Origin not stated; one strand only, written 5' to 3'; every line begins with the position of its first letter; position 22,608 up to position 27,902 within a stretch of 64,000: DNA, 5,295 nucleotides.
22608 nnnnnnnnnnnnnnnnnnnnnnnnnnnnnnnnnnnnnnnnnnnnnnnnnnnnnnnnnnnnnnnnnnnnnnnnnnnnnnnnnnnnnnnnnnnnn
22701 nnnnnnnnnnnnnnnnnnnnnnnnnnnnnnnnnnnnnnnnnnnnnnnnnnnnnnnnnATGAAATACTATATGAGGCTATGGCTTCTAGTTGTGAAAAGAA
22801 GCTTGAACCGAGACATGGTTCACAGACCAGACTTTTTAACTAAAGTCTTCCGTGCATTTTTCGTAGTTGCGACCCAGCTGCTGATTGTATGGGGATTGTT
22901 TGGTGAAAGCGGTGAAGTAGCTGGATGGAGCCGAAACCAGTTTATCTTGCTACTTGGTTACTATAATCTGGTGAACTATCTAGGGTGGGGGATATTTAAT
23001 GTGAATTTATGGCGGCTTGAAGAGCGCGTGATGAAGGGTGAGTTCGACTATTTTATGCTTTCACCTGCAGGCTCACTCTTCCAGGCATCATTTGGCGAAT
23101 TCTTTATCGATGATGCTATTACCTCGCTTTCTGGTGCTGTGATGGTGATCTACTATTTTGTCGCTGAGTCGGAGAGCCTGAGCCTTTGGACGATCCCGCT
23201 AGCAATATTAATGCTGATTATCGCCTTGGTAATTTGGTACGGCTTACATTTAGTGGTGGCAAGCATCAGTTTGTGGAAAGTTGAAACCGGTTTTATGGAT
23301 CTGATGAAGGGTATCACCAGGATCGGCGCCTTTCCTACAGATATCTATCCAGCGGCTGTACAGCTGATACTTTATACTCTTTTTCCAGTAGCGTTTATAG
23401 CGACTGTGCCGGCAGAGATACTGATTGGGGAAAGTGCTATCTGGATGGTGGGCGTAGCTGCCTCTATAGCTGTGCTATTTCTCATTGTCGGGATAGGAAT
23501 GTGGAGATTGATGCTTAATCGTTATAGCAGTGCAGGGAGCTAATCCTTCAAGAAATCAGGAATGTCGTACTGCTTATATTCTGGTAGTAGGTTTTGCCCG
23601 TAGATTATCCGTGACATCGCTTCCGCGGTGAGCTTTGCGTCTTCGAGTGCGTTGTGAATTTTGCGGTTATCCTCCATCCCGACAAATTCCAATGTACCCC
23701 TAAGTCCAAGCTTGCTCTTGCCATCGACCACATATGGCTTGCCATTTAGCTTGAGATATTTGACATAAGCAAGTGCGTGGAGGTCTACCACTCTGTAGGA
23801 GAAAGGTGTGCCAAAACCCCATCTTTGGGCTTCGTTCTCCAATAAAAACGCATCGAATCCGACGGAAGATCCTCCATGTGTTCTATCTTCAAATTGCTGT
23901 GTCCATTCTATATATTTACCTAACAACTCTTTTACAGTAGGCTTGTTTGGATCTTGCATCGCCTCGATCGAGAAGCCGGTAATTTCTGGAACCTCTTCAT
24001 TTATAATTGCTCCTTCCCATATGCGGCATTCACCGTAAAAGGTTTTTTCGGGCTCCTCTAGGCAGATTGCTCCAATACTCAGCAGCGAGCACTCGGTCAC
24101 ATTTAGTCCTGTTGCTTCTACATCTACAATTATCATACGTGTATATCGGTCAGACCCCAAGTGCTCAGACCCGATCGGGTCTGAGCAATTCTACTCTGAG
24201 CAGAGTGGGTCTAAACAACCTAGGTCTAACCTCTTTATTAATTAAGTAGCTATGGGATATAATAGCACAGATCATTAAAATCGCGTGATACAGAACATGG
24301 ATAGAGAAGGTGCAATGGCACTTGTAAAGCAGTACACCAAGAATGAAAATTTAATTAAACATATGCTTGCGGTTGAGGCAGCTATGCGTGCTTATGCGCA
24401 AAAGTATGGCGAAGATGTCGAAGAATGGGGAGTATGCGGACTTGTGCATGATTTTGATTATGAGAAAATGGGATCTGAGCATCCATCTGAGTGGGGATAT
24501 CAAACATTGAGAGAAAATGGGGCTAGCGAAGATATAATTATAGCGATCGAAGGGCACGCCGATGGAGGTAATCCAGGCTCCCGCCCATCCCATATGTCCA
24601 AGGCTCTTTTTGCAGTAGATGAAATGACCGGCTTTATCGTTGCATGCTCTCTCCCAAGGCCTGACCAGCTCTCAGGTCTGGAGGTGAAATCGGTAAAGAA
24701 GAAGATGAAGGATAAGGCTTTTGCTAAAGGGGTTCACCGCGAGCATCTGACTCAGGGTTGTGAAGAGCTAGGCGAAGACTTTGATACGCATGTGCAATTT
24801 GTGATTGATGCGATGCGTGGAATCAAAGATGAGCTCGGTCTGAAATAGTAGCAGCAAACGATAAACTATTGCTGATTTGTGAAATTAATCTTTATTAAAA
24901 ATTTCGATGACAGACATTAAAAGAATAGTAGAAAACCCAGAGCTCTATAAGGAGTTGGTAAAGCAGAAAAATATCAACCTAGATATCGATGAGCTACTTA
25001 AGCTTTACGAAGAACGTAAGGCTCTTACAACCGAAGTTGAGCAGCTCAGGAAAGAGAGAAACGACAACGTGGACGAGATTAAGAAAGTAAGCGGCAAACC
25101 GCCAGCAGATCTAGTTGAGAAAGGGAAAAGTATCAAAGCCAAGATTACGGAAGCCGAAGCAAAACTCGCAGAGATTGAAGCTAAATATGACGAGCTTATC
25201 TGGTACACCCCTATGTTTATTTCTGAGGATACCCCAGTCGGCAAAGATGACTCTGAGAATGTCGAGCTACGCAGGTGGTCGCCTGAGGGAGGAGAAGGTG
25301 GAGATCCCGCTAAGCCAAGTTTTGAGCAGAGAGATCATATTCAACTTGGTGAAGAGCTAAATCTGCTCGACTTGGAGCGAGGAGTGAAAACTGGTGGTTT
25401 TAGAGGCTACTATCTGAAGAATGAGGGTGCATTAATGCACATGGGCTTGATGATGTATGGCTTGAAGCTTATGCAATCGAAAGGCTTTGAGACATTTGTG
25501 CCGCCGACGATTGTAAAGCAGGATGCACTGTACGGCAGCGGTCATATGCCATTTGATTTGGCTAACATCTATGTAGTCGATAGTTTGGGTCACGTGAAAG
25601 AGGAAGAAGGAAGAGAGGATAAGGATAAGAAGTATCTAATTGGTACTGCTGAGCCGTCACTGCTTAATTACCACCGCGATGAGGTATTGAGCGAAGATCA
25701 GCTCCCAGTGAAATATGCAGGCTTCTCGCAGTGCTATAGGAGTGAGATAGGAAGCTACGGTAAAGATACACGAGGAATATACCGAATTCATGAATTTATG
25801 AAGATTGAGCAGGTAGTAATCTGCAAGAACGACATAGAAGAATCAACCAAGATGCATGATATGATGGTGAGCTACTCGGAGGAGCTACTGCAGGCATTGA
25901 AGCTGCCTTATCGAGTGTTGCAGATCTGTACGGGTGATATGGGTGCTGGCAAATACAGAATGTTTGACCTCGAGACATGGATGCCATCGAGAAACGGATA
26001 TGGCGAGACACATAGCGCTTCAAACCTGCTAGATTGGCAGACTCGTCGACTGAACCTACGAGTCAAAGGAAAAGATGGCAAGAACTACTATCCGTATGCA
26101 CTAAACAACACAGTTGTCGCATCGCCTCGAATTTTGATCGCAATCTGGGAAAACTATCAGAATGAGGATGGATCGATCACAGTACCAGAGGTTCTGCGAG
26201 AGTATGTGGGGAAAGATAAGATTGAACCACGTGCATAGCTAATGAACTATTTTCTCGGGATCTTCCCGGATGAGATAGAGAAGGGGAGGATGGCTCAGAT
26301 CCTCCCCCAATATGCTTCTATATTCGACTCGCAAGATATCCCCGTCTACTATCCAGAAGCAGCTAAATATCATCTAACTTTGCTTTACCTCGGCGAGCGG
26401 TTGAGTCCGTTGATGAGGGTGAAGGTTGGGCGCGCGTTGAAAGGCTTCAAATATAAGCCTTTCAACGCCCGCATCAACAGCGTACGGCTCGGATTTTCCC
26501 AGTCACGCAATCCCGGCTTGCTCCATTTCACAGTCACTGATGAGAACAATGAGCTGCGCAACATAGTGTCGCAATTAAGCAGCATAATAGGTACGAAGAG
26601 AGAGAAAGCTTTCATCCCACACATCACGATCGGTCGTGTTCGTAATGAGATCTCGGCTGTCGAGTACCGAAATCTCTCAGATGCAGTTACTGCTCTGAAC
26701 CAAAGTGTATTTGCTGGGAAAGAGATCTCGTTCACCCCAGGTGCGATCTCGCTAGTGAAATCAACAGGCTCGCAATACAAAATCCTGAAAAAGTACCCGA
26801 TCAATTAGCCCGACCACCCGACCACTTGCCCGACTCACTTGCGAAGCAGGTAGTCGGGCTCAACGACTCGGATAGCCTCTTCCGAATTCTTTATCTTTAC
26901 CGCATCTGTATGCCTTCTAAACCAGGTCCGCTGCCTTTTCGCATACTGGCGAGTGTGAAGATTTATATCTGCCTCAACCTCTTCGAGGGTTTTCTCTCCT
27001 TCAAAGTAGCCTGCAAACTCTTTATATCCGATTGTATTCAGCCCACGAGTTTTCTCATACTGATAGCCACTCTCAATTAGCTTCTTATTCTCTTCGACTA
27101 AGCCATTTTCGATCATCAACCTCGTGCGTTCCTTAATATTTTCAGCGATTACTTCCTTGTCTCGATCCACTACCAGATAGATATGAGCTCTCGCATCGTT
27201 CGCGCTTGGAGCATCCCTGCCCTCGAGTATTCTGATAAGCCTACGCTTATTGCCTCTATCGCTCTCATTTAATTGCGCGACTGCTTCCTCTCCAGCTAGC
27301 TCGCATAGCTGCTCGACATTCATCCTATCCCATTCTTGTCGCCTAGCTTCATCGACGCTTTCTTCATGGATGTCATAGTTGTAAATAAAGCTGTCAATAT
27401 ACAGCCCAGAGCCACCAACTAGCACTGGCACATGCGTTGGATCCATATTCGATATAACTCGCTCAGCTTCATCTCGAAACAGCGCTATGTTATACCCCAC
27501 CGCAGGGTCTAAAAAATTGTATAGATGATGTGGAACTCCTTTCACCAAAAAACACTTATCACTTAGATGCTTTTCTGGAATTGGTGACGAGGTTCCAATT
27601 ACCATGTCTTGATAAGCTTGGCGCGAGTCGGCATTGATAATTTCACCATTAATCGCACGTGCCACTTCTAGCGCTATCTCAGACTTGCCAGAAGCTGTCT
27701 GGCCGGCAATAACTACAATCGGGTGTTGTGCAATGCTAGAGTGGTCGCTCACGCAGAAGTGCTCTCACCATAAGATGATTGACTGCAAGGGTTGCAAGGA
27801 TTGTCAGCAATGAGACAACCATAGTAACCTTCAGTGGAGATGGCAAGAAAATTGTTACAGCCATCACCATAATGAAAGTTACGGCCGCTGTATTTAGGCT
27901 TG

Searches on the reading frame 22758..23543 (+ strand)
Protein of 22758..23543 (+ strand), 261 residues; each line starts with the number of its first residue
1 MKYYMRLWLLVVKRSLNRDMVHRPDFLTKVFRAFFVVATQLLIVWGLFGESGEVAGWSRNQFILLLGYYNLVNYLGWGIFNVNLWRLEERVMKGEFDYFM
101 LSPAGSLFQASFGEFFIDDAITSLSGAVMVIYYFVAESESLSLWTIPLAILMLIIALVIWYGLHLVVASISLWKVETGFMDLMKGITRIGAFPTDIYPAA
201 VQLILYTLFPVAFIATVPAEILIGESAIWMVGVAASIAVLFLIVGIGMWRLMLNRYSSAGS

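Call 57: search_protein_families(library=pfam, proteins=[window:22758-23543:+], max_evalue=0.001)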
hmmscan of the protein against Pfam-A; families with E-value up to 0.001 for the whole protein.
window:22758-23543:+ (261 aa): 1 family
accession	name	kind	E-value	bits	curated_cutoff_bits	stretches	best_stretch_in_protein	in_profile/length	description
PF06182.17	ABC2_membrane_6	-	4.2e-33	115.5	22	1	36-260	3-229/229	ABC-2 family transporter protein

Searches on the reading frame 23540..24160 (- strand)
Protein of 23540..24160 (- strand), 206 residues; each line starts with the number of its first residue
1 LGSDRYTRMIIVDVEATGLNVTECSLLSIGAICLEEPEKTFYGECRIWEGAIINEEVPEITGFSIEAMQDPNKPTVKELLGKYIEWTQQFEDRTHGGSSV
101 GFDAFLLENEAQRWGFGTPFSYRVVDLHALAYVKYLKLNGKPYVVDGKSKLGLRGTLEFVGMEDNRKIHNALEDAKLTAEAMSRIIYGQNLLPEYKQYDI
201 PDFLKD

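Call 58: search_protein_families(library=pfam, proteins=[window:23540-24160:-], max_evalue=0.001)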
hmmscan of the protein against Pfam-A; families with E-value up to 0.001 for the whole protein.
window:23540-24160:- (206 aa): 2 families
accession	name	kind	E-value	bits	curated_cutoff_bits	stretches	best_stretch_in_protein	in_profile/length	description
PF00929.31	RNase_T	-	8e-06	26.9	24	1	10-181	1-163/164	Exonuclease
PF16473.11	Rv2179c-like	-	3e-05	24.2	27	0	10-185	3-176/177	3'-5' exoribonuclease Rv2179c-like domain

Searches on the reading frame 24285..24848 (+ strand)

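Call 58: search_protein_families(library=pfam, proteins=[window:24285-24848:+], max_evalue=0.001)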
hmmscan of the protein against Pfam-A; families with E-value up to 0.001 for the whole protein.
window:24285-24848:+ (187 aa): 1 family
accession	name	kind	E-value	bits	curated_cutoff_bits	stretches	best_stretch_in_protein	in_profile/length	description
PF01966.28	HD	-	2.1e-07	31.7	22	1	24-96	2-90/116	HD domain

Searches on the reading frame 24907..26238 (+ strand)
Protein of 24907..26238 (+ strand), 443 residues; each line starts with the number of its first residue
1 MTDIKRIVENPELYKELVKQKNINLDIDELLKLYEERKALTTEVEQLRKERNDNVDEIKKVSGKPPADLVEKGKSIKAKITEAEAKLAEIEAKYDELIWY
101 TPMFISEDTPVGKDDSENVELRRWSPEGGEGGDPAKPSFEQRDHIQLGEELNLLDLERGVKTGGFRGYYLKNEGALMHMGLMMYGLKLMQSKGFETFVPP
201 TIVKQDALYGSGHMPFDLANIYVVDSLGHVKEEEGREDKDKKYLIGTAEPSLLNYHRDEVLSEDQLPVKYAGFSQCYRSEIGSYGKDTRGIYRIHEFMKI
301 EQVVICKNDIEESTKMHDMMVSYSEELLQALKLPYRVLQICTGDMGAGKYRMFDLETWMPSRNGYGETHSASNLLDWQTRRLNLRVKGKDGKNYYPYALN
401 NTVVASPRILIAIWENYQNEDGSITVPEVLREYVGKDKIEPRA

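Call 58: search_protein_families(library=pfam, proteins=[window:24907-26238:+], max_evalue=0.001)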
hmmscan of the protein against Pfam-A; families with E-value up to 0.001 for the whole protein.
window:24907-26238:+ (443 aa): 2 families
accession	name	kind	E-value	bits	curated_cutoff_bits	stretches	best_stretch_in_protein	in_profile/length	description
PF00587.30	tRNA-synt_2b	-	5.6e-31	108.4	29.3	1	236-417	5-179/179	tRNA synthetase class II core domain (G, H, P, S and T)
PF02403.27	Seryl_tRNA_N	-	1.6e-19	70.6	28.2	1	1-99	1-102/108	Seryl-tRNA synthetase N-terminal domain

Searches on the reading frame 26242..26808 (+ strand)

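Call 58: search_protein_families(library=pfam, proteins=[window:26242-26808:+], max_evalue=0.001)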
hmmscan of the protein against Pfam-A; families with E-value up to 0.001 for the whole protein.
window:26242-26808:+ (188 aa): 2 families
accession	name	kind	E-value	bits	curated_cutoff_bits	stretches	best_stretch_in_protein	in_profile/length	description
PF02834.22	LigT_PEase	-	1.2e-09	38.6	23.3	1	100-175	9-80/87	LigT like Phosphoesterase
PF13563.12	2_5_RNA_ligase2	-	3.7e-06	27.5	27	1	42-176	25-150/152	2'-5' RNA ligase superfamily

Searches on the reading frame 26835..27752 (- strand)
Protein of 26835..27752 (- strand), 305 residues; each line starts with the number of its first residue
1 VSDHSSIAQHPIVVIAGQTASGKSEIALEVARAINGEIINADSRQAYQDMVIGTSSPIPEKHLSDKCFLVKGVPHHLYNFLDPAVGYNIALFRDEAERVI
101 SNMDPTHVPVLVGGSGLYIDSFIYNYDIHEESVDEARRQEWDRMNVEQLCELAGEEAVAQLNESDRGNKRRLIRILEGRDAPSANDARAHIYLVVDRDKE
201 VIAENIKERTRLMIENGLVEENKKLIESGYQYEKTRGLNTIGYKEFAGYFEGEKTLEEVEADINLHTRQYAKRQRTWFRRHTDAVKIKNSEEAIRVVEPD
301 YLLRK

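Call 58: search_protein_families(library=pfam, proteins=[window:26835-27752:-], max_evalue=0.001)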
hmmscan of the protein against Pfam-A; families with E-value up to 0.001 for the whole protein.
window:26835-27752:- (305 aa): 2 families
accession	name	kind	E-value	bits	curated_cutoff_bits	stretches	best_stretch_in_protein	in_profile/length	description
PF01715.23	IPPT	-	1.1e-50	173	23.6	1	45-280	1-242/243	IPP transferase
PF01745.22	IPT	-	3.9e-05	23.6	20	1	12-62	3-53/233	Isopentenyl transferase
